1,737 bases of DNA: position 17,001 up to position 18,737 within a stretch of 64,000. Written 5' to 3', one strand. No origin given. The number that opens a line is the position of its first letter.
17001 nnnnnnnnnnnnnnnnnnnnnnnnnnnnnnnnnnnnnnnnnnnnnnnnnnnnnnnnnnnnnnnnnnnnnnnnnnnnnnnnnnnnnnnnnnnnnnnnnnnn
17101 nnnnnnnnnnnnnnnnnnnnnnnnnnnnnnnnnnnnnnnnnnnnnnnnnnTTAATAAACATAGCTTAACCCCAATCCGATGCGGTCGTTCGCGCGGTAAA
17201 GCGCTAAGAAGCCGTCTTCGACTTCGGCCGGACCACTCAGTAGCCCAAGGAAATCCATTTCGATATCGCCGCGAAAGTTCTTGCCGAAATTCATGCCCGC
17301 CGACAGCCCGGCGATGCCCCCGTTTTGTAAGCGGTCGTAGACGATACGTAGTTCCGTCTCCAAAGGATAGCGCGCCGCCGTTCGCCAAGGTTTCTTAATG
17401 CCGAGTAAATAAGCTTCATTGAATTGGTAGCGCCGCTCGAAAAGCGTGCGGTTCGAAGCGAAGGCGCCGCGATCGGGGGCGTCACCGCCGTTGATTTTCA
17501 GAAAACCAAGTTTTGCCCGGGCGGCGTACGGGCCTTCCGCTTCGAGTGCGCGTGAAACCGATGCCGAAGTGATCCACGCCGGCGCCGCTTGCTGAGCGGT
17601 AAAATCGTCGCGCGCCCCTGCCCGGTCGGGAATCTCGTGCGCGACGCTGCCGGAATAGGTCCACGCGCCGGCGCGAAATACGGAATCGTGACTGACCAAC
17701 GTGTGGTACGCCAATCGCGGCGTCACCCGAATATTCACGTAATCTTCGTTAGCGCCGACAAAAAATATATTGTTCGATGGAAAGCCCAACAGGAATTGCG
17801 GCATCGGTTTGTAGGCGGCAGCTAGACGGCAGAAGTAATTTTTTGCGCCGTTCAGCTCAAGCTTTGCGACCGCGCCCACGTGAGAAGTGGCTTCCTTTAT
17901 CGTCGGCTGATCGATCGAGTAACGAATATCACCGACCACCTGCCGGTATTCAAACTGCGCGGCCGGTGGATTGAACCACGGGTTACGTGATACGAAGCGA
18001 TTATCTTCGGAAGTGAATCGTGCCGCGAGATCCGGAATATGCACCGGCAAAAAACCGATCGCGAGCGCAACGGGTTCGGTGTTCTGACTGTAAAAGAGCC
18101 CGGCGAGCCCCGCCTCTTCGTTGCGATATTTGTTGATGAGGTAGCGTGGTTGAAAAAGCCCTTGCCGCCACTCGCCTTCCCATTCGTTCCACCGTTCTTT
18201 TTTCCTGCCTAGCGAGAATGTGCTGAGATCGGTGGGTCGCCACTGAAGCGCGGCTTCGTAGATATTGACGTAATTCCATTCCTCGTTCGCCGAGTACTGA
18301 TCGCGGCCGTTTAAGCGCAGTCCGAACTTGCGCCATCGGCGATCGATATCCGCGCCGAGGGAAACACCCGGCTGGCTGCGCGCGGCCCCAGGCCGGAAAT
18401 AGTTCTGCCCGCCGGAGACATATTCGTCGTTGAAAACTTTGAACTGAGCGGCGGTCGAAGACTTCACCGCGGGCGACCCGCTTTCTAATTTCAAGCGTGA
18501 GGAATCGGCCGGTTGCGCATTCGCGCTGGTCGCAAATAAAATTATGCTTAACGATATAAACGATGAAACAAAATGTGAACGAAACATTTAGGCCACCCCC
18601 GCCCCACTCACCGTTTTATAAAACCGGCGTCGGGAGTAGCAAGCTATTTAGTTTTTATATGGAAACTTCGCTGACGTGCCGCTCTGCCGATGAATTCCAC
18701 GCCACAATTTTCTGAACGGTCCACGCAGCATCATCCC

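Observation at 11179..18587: Tandemly duplicated, translationally coupled OM beta-barrel + large lipoprotein gene pairs: candidate uncharacterised envelope system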

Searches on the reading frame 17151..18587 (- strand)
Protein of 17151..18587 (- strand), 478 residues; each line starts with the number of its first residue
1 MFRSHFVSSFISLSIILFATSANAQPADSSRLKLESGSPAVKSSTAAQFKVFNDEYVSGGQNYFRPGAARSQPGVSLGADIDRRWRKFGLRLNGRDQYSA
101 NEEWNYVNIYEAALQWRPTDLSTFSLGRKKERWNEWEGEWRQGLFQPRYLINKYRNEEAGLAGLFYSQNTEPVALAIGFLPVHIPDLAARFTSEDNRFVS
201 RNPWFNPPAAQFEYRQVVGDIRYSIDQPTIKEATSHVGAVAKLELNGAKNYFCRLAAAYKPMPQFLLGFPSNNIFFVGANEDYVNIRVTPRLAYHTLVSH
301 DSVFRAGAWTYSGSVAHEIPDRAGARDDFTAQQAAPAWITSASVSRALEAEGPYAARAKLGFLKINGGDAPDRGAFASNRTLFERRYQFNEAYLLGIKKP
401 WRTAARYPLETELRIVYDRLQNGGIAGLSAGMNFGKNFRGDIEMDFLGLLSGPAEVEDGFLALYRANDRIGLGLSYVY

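Call 5: search_protein_families(library=pfam, proteins=[window:17151-18587:-], max_evalue=1)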
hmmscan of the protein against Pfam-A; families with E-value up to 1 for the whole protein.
window:17151-18587:- (478 aa): 0 families

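Call 6: search_protein_families(library=ncbifam, proteins=[window:17151-18587:-], max_evalue=1)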
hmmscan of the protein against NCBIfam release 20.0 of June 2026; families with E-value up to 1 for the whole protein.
window:17151-18587:- (478 aa): 0 families

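Call 7: search_solved_structures(query=window:17151-18587:-, max_evalue=10)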
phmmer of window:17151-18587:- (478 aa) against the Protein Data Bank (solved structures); distinct sequences matched with E-value up to 10: 0.

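Call 9: find_homologous_proteins(query=window:17151-18587:-)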
Query window:17151-18587:- (478 aa): 44 proteins with E <= 0.001 among 8000 candidates.
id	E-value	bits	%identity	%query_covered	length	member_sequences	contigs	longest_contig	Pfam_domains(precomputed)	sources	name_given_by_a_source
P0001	0.0e+0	1094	100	100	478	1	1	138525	-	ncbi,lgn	-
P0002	4.9e-213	726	64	100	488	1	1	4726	-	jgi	jgi:hypothetical protein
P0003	9.2e-213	725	64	99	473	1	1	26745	-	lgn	-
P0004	2.5e-210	717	66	95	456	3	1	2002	-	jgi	-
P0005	7.5e-207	706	65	100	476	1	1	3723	-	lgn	-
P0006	9.8e-201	686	62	98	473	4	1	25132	-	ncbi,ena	-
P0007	5.7e-198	677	63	95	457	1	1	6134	-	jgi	jgi:hypothetical protein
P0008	1.0e-183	630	60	94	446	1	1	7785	-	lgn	-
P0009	2.7e-183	628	59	97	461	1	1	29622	-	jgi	-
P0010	4.4e-173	595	58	91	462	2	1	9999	-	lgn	-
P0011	7.2e-163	561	56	91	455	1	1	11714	-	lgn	-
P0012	1.8e-159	550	54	92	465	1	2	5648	-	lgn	-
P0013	4.2e-147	509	52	91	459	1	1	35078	-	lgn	-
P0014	6.4e-146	505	51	98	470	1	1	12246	-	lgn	-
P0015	1.3e-145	504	48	98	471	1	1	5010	-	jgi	jgi:hypothetical protein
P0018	4.3e-143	496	48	99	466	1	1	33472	-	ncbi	-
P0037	8.7e-97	343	39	99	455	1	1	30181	-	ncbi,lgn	ncbi:MAG: hypothetical protein AB7F86_11235 [Bdellovibrionales bacterium]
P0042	4.4e-65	239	33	90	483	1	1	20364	-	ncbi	-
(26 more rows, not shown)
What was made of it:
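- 17151..18587 (-): A1: outer-membrane β-barrel protein, 478 aa. Signal peptide is residues 1-24 (18516-18587). C-terminal β-signal is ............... (17154-17198). 44 homologues, all unnamed (call 9).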

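Call 23: find_encoding_contigs(protein=P0003, flank=8000, max_places=3)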
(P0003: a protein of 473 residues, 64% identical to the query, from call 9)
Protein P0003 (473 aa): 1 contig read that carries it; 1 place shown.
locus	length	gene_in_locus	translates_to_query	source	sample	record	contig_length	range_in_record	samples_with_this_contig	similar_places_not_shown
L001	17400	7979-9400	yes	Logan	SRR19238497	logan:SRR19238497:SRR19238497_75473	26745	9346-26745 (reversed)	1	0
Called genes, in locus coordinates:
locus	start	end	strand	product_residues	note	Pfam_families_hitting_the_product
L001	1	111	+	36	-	?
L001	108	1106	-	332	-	PF00268:Ribonuc_red_sm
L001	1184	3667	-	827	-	PF03477:ATP-cone, PF00317:Ribonuc_red_lgN, PF02867:Ribonuc_red_lgC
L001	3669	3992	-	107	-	-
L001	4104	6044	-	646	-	PF16177:ACAS_N, PF00501:AMP-binding, PF13193:AMP-binding_C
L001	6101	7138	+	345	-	PF00246:Peptidase_M14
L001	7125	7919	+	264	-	PF12146:Hydrolase_4, PF12697:Abhydrolase_6, PF00561:Abhydrolase_1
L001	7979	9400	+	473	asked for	-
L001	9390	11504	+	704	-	-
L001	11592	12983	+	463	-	-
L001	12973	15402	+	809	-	-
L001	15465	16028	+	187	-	PF04264:YceI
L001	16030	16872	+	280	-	-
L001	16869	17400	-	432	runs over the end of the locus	PF22046:FabMG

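Call 24: find_encoding_contigs(protein=P0018, flank=8000, max_places=3)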
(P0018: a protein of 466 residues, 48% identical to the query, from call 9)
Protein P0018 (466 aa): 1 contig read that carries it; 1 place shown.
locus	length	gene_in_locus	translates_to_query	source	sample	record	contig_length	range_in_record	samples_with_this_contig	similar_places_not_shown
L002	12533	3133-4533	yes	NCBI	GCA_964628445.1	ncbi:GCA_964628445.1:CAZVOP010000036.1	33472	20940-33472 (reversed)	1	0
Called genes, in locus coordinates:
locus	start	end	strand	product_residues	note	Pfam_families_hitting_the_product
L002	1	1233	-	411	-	?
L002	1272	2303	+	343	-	PF00246:Peptidase_M14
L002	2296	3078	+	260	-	PF00561:Abhydrolase_1, PF12146:Hydrolase_4, PF12697:Abhydrolase_6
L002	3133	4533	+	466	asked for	-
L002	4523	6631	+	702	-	-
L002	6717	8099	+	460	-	-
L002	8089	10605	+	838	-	-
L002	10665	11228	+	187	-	PF04264:YceI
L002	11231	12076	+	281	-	-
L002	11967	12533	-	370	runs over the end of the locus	-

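Call 25: find_encoding_contigs(protein=P0037, flank=9000, max_places=2)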
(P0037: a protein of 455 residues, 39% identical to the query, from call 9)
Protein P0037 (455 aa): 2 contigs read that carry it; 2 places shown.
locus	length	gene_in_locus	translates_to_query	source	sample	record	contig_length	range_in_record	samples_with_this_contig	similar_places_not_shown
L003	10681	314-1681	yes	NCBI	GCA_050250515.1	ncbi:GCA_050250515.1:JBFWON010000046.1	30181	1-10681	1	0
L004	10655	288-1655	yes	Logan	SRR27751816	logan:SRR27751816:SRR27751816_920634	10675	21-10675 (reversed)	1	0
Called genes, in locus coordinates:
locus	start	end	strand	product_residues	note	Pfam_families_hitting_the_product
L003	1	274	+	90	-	?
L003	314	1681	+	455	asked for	-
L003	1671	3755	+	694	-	-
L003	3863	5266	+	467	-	-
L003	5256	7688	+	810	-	-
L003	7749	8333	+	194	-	PF04264:YceI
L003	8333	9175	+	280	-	-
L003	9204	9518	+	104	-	-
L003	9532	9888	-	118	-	-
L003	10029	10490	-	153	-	-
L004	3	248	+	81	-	?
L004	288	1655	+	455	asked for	-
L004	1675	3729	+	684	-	-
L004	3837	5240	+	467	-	-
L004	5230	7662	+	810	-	-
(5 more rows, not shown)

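Call 26: find_encoding_contigs(protein=P0042, flank=9000, max_places=2)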
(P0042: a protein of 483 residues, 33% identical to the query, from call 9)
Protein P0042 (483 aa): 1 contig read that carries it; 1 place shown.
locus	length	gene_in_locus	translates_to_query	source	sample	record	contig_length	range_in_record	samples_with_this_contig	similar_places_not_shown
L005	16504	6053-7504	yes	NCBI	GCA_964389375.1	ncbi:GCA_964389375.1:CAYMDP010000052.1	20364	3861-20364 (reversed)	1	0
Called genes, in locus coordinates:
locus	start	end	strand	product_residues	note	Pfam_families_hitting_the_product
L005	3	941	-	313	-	?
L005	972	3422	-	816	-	PF03477:ATP-cone, PF00317:Ribonuc_red_lgN, PF02867:Ribonuc_red_lgC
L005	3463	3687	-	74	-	-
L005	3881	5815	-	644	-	PF16177:ACAS_N, PF00501:AMP-binding, PF13193:AMP-binding_C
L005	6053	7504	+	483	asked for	-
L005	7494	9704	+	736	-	-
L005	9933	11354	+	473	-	-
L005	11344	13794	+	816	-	-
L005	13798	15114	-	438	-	PF22046:FabMG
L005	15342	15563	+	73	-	PF17653:DUF5522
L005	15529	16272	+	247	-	PF01497:Peripla_BP_2 (faint)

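Call 27: predict_structure(alignment_id=A1)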
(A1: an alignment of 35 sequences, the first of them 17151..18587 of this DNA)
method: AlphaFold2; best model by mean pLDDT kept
length: 478 residues; sequences in the alignment: 35
mean_pLDDT: 88.5   pTM: 0.83
mean pLDDT of the five models: 88.5, 88.0, 87.8, 87.8, 86.4
residues with pLDDT >= 90: 361; 70-90: 74; 50-70: 6; < 50: 37
segments of 3 or more residues with pLDDT < 50: 1-7, 12-14, 16-41
pLDDT, mean of each block of 10 residues (from residue 1): 46 45 27 29 85 92 87 97 95 97 95 96 97 92 93 93 96 96 90 92 92 86 92 92 91 97 94 87 92 96 95 98 86 96 93 89 96 91 93 97 87 97 97 94 96 93 94 96
secondary structure, 60 per line:
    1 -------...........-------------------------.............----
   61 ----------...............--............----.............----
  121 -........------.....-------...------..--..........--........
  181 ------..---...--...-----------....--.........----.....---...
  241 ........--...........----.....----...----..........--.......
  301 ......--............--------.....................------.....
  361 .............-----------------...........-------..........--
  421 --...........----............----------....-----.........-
elements in order: H8-18 E44-56 E71-85 E88-99 E104-116 E122-129 H136-140 E148-150 E161-170 E173-180 E192-194 E197-199 E211-214 E217-225 H230-234 E238-248 E251-261 E266-270 E275-277 E282-291 E294-306 E309-320 E329-349 E356-373 E391-401 E409-418 E423-433 E438-449 H460-463 E469-477
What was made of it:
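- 17151..18587 (-): AF2 model pLDDT 88.5, pTM 0.83, about 20 long strands from residue 44, with no plug or periplasmic domain (call 27).
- On SusC/SusD (TonB-dependent transporter + SusD-like lipoprotein): The AF2 barrel starts at residue 44, right after the signal peptide and a short disordered stretch (call 27).
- On Slam / T11SS: The model has about 20 strands and no N-terminal domain (call 27).
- On AlgE/AlgK alginate exporter: The strand count from DSSP is about 20 and could not be settled without coordinates (call 27).
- On PopA lipid-trapping porin-like superfamily (Bdellovibrio): The A1 model has no helical plug domain (call 27).
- On Bam-dependent outer-membrane β-barrel protein (A): Barrel model (call 27).
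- Checked: The barrel prediction is supported by an AlphaFold2 model with pLDDT 88.5 and pTM 0.83 (call 27).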

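Call 31: fold_search(model_id=the predicted structure, library=pdb)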
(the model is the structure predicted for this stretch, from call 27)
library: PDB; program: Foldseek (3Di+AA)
matches with E <= 10: 880; with E <= 0.001: 301
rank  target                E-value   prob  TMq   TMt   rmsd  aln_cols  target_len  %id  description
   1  3rbh_C                1.4e-12  1.00  0.48  0.55   9.3       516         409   10  Structure of alginate export protein AlgE from Pseudomonas aeruginosa (released 2011-07-27)
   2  3rbh_D                6.5e-12  1.00  0.48  0.55   8.9       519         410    9  Structure of alginate export protein AlgE from Pseudomonas aeruginosa (released 2011-07-27)
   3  3rbh_A                2.1e-11  1.00  0.48  0.53   9.2       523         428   10  Structure of alginate export protein AlgE from Pseudomonas aeruginosa (released 2011-07-27)
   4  8q2o                  3.0e-11  1.00  0.49  0.50   9.3       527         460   10  Structure of alginate transporter AlgE from P. aeruginosa PAO1 by using Se-MAG for the the lipid cubic phase crystalliza (released 2024-05-15)
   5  4azl_B                5.0e-11  1.00  0.49  0.54   9.1       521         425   10  In meso structure of alginate transporter, AlgE, from Pseudomoas aeruginosa, PAO1, crystal form 2. (released 2013-07-03)
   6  3rbh_B                6.7e-11  1.00  0.49  0.54   9.7       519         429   10  Structure of alginate export protein AlgE from Pseudomonas aeruginosa (released 2011-07-27)
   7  8pz4                  8.6e-11  1.00  0.49  0.50   9.0       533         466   10  Structure of alginate transporter, AlgE, solved at wavelength 2.755 A (released 2023-10-25)
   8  8rqp                  8.6e-11  1.00  0.49  0.50   9.3       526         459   10  In meso structure of the alginate exporter, AlgE, from Pseudomonas aeruginosa in 7.10 monoacylglycerol (released 2024-04-03)
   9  4azl_A                9.1e-11  1.00  0.49  0.55   9.2       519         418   10  In meso structure of alginate transporter, AlgE, from Pseudomoas aeruginosa, PAO1, crystal form 2. (released 2013-07-03)
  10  4b61_A                1.7e-10  1.00  0.48  0.53  10.1       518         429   10  In meso structure of alginate transporter, AlgE, from Pseudomoas aeruginosa, PAO1. Crystal form 3. (released 2013-07-17)
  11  7acg                  2.2e-10  1.00  0.49  0.51   9.3       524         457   10  In meso structure of the alginate exporter, AlgE, from Pseudomonas aeruginosa in 9.8 monoacylglycerol (released 2020-12-16)
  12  4d65_A                2.5e-10  1.00  0.42  0.56   8.9       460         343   12  Structure of porin Omp-Pst2 from P. stuartii; the asymmetric unit contains a dimer of trimers. (released 2016-03-09)
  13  4b61_B                2.6e-10  1.00  0.47  0.51   9.8       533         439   10  In meso structure of alginate transporter, AlgE, from Pseudomoas aeruginosa, PAO1. Crystal form 3. (released 2013-07-17)
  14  4afk                  3.3e-10  1.00  0.49  0.54   8.8       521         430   10  In meso structure of alginate transporter, AlgE, from Pseudomonas aeruginosa, PAO1 (released 2013-02-06)
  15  5d5d                  3.5e-10  1.00  0.50  0.57   8.9       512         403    9  In meso in situ serial X-ray crystallography structure of AlgE at 100 K (released 2016-01-13)
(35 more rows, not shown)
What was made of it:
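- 17151..18587 (-): Foldseek top hits are AlgE at 1.4e-12 and porins, TM about 0.5 (call 31).
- On AlgE/AlgK alginate exporter: AlgE is the top Foldseek hit (E=1.4e-12), but TM is 0.48-0.55, rmsd about 9 Å and identity 10%, with general porins close behind (call 31).
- Closest known: AlgE/AlgK alginate export pair. Same: AlgE is the closest solved fold to A1 (call 31).
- AlgE is the best structural match of A1, with E=1.4e-12 (call 31).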

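Call 36: find_homologous_proteins(query=A1, max_evalue=0.01)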
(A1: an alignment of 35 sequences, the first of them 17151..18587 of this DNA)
Query A1 (35 sequences) (478 aa, profile of the alignment): 43 proteins with E <= 0.01 among 8000 candidates.
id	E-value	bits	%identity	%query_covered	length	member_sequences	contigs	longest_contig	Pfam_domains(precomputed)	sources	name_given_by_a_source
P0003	2.5e-209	714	64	99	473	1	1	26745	-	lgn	-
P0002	6.1e-208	709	64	100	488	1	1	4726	-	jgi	jgi:hypothetical protein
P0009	1.0e-203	695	59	97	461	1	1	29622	-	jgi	-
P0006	3.7e-203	694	62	98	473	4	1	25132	-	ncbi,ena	-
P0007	4.4e-203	693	63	95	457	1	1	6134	-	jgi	jgi:hypothetical protein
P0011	2.0e-202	691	56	91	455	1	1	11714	-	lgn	-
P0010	1.2e-201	689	58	91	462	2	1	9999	-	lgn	-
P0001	2.5e-201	688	100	100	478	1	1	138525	-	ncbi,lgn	-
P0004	4.2e-201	687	66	95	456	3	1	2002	-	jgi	-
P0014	3.8e-200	684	51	98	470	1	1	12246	-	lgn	-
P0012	5.9e-200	683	54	92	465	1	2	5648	-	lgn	-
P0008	3.2e-199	681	60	94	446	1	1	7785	-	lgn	-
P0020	3.6e-199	680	48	100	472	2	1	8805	-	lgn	-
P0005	1.1e-197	676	65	100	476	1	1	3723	-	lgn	-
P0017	1.4e-197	675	47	99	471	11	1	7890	-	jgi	jgi:hypothetical protein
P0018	3.0e-195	668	48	99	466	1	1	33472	-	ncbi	-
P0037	3.4e-164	565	39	99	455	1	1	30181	-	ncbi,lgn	ncbi:MAG: hypothetical protein AB7F86_11235 [Bdellovibrionales bacterium]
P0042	2.8e-149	516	33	90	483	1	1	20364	-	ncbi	-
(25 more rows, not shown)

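Call 40: find_related_loci(query=A3, collection=genome_contigs, flank=9000)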
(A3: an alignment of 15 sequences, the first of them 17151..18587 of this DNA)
Query A3 (478 aa) in genome_contigs; peptide patterns used: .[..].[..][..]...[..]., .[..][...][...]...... (x = any residue, [..] = any of these).
78 stretches matched a pattern; 15 encode a relative of the query (tblastn E <= 1e-3); 14 distinct loci.
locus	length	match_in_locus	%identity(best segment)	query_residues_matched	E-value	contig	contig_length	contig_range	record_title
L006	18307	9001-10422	62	6-478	0e+0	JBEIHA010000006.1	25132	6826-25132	MAG: Pseudobdellovibrionaceae bacterium isolate Sample-102-S76-bin-178 Sample_102_S76-bin_178-k141_1095205, whole genome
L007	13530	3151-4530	48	8-478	2e-147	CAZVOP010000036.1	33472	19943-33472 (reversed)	MAG TPA_asm: uncultured Pseudobdellovibrionaceae bacterium isolate SRP193066_co1_19 genome assembly, contig: NODE_1467_l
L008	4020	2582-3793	48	76-478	7e-121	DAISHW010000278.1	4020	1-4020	MAG TPA_asm: Bdellovibrionales bacterium isolate CTOTU2297 NODE_11244_length_4020_cov_2.687011, whole genome shotgun seq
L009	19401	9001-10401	43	15-478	1e-117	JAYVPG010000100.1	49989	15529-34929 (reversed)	MAG: Pseudobdellovibrionaceae bacterium isolate GL72_DN_metabat_34 GL72_DN_metabat_34_99, whole genome shotgun sequence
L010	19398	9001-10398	42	10-478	8e-117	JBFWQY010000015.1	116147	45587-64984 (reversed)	MAG: Bdellovibrionales bacterium isolate CA_2019_TPBF_194 NODE_1502_length_116147_cov_11.200543_TPBF, whole genome shotg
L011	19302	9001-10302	43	43-478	1e-114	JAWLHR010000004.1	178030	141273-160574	MAG: Bdellovibrionales bacterium isolate 30dZY2.bin.76 NODE_183_length_178030_cov_26.050801, whole genome shotgun sequen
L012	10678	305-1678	39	4-478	2e-105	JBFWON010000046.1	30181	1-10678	MAG: Bdellovibrionales bacterium isolate CA_2019_TPBF_137 NODE_8023_length_30181_cov_4.896586_TPBF, whole genome shotgun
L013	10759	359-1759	40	11-478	8e-95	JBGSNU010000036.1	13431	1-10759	MAG: Bdellovibrionales bacterium isolate JTS-AC263 k141_3185923, whole genome shotgun sequence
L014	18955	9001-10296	46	40-478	1e-123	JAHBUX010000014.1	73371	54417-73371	MAG: Bdellovibrionales bacterium isolate ACE_BDE2 BDE2_14, whole genome shotgun sequence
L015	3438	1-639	51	266-478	1e-65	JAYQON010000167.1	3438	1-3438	MAG: Bdellovibrionales bacterium isolate SD3114_S44.metabat_sens.055 NODE_8886_length_3438_cov_5.13805, whole genome sho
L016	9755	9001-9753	42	40-292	1e-59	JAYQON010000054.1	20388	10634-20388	MAG: Bdellovibrionales bacterium isolate SD3114_S44.metabat_sens.055 NODE_953_length_20388_cov_4.91246, whole genome sho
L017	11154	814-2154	30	31-478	3e-57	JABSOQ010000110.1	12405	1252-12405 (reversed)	MAG: Bdellovibrionales bacterium isolate DT_12 DT-Bdellovibrionales-2_scaffold_111, whole genome shotgun sequence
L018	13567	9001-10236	25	75-478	2e-28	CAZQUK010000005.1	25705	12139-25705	MAG TPA_asm: uncultured Oligoflexia bacterium isolate SRP062349_co3_121 genome assembly, contig: NODE_840_length_25705_c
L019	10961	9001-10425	39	10-478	3e-106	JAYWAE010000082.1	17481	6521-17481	MAG: Pseudobdellovibrionaceae bacterium isolate GL92_UP_concoct_173 GL92_UP_concoct_173_81, whole genome shotgun sequenc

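Call 54: search_solved_structures(query=A1, max_evalue=10)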
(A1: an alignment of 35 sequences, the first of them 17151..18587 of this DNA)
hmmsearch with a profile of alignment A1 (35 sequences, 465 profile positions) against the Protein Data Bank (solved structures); distinct sequences matched with E-value up to 10: 3.
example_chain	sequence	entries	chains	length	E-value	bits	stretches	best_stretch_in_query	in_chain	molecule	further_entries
2kis_A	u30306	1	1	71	0.24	13.3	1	103-137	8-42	Transcription elongation regulator 1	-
2dod_A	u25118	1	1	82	0.32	12.9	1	103-137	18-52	Transcription elongation regulator 1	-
5im3_A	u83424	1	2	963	0.97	11.3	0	129-185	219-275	Ribonucleoside-diphosphate reductase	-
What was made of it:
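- On AlgE/AlgK alginate exporter: Profile search against PDB sequences finds no AlgE (call 54).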

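Call 55: search_protein_families(library=pfam, alignment_id=A1, max_evalue=5)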
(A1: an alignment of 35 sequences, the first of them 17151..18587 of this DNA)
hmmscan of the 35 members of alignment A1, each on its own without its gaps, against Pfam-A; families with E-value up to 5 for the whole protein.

A. member 1, window:17151-18587:- (478 aa): 0 families

B. families by the number of members that match (of 35 scanned): 10 families
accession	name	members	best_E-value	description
PF01459.28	Porin_3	1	0.016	Eukaryotic porin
PF09381.16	Porin_OmpG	1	0.023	Outer membrane protein G (OmpG)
PF14704.11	DERM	1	0.039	Dermatopontin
PF20536.3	DUF6751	1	0.094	Family of unknown function (DUF6751)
PF18155.6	pPIWI_RE_Z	1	0.096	pPIWI RE three-gene island domain Z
PF08138.16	Sex_peptide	1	0.12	Sex peptide (SP) family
PF15660.11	Imm75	1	0.22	Putative Immunity protein 75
PF11355.13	DUF3157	1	0.22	Protein of unknown function (DUF3157)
PF16185.10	MTABC_N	1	0.32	Mitochondrial ABC-transporter N-terminal five TM region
PF07760.16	DUF1616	1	0.43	Protein of unknown function (DUF1616)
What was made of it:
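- On Slam / T11SS: No DUF560 or TPR Pfam hit (calls 5, 55).
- On AlgE/AlgK alginate exporter: No Pfam hit in any of 35 A-family members at E<=5 (call 55).
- There is no peptidoglycan-binding domain of the OmpA_C, LysM or SPOR type in A or B (calls 5, 55).
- Tried and rejected: Pfam on 35 A-family members gave only scattered single hits, to Porin_3 and OmpG at E>0.01 (call 55).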
